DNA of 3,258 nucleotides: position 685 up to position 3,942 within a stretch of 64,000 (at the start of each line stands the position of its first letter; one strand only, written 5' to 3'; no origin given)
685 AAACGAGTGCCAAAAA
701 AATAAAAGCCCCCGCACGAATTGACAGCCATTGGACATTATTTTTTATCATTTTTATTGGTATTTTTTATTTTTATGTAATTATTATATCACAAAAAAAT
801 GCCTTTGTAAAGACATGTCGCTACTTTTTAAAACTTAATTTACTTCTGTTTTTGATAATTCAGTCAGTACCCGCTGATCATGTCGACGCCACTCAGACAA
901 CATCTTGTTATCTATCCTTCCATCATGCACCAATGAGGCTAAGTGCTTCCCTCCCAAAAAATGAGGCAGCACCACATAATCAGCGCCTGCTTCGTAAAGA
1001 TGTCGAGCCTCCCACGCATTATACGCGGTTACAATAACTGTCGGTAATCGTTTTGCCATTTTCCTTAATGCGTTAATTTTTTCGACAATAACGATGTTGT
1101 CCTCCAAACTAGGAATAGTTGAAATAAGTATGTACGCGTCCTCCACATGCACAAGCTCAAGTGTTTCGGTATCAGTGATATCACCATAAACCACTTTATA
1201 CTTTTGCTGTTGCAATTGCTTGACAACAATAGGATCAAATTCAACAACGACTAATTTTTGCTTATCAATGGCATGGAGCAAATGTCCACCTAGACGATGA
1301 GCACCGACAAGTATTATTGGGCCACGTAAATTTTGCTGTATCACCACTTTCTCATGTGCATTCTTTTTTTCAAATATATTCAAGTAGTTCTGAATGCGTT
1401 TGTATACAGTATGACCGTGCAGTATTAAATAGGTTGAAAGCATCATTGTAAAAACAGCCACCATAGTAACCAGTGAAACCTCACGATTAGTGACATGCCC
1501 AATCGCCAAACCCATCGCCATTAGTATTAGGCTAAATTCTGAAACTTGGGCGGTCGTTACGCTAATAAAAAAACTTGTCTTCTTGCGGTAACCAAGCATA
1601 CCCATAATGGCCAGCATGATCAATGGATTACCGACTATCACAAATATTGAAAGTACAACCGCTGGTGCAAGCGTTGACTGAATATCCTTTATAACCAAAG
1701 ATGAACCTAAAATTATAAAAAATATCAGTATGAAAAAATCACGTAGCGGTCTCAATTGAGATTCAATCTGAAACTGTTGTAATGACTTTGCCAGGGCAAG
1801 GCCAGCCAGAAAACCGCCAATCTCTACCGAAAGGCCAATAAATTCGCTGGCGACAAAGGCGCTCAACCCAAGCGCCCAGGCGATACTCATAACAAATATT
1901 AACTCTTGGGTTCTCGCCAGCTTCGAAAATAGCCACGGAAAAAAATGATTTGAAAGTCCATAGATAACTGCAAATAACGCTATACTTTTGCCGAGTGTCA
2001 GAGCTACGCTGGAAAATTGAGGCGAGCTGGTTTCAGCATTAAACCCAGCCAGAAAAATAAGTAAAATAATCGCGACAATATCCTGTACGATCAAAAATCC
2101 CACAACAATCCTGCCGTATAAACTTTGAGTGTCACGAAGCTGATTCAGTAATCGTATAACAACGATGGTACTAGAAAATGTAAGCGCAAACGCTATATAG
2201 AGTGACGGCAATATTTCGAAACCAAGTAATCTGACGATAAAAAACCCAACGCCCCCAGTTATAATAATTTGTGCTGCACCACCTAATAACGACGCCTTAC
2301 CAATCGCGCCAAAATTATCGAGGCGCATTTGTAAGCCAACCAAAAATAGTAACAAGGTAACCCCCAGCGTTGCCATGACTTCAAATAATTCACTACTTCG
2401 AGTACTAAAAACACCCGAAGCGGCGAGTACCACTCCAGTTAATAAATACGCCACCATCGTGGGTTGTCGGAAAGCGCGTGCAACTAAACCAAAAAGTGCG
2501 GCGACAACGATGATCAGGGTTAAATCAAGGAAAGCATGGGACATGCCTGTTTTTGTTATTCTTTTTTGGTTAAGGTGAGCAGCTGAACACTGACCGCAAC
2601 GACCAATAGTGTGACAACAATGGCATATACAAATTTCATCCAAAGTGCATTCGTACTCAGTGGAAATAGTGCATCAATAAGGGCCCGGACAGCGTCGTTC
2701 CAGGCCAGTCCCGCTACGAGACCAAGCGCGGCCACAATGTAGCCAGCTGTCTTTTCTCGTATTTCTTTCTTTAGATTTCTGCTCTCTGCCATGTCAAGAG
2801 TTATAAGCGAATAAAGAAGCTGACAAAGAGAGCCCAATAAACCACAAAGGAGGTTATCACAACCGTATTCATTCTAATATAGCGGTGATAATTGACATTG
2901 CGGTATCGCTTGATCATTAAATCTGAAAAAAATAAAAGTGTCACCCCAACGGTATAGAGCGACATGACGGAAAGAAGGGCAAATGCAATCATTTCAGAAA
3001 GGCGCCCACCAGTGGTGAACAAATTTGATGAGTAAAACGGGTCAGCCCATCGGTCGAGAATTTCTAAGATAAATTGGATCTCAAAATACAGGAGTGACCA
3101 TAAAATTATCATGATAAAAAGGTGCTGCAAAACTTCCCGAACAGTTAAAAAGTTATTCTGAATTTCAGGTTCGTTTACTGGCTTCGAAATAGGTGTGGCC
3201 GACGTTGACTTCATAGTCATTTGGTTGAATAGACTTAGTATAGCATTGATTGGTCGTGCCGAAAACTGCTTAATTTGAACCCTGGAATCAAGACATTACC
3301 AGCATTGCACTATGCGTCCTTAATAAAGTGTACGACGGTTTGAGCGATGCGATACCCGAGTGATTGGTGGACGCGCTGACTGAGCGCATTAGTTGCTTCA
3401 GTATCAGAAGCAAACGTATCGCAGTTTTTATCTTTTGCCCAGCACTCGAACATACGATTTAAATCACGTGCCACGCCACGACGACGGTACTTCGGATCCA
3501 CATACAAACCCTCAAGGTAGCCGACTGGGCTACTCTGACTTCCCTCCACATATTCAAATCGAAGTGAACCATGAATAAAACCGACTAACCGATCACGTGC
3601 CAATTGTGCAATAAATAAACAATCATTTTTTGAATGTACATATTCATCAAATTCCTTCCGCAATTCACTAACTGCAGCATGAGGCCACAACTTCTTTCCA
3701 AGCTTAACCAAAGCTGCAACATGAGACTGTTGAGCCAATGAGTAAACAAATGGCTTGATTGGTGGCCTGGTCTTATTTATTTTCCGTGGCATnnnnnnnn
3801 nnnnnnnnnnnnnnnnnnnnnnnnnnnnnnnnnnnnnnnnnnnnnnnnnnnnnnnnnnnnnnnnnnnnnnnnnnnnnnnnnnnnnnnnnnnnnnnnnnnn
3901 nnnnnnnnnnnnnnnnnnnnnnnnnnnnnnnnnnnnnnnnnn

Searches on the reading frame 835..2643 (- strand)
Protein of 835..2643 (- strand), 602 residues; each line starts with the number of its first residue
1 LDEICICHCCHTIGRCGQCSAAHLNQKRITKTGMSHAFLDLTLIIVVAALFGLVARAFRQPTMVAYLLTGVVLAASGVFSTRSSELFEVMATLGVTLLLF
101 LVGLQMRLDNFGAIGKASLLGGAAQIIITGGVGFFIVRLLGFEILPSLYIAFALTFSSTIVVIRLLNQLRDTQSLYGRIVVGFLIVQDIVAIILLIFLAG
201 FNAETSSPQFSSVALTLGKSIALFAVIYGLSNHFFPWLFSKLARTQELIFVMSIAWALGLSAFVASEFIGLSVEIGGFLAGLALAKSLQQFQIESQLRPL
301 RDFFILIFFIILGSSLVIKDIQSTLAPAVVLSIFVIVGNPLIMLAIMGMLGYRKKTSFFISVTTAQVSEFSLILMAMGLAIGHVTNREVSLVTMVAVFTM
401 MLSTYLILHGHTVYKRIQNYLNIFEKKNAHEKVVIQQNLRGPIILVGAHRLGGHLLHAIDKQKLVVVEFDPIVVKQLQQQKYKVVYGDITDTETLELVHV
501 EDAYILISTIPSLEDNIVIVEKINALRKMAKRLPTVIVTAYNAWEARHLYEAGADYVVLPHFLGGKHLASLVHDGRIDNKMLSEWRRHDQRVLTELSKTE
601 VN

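Call 10: search_protein_families(library=pfam, proteins=[window:835-2643:-], max_evalue=0.00001)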
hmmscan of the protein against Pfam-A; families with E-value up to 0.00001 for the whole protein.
window:835-2643:- (602 aa): 2 families
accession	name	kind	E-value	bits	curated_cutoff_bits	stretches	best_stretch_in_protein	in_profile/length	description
PF00999.27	Na_H_Exchanger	-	2.9e-52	178.2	26.2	1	46-405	2-372/375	Sodium/hydrogen exchanger, transmembrane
PF02254.24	TrkA_N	-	2.6e-21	76.5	23.8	1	443-560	1-116/116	TrkA-N domain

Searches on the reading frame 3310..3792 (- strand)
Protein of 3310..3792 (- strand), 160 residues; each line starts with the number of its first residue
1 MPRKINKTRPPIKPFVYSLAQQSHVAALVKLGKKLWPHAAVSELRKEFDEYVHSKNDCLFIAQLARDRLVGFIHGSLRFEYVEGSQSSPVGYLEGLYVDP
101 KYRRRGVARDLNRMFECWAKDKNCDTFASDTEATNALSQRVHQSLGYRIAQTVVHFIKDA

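Call 45: search_protein_families(library=pfam, proteins=[window:3310-3792:-], max_evalue=0.001)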
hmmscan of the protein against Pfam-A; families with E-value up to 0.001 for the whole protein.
window:3310-3792:- (160 aa): 7 families
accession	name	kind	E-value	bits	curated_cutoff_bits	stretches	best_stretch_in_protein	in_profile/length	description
PF00583.31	Acetyltransf_1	-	2.4e-16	60.5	20.7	1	36-147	12-116/116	Acetyltransferase (GNAT) family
PF13508.13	Acetyltransf_7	-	9.2e-09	36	27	1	57-148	3-83/84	Acetyltransferase (GNAT) domain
PF13673.13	Acetyltransf_10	-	1.1e-05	25.8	23.6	1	46-148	20-108/128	Acetyltransferase (GNAT) domain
PF08445.16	FR47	-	1.2e-05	25.6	22.1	1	70-151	2-81/86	FR47-like protein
PF13527.13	Acetyltransf_9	-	2.7e-05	24.6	25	1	20-116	5-98/127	Acetyltransferase (GNAT) domain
PF13302.13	Acetyltransf_3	-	3.1e-05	25.1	25.4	1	38-148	31-138/138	Acetyltransferase (GNAT) domain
PF13420.13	Acetyltransf_4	-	0.00018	22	24.3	1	38-158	31-145/155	Acetyltransferase (GNAT) domain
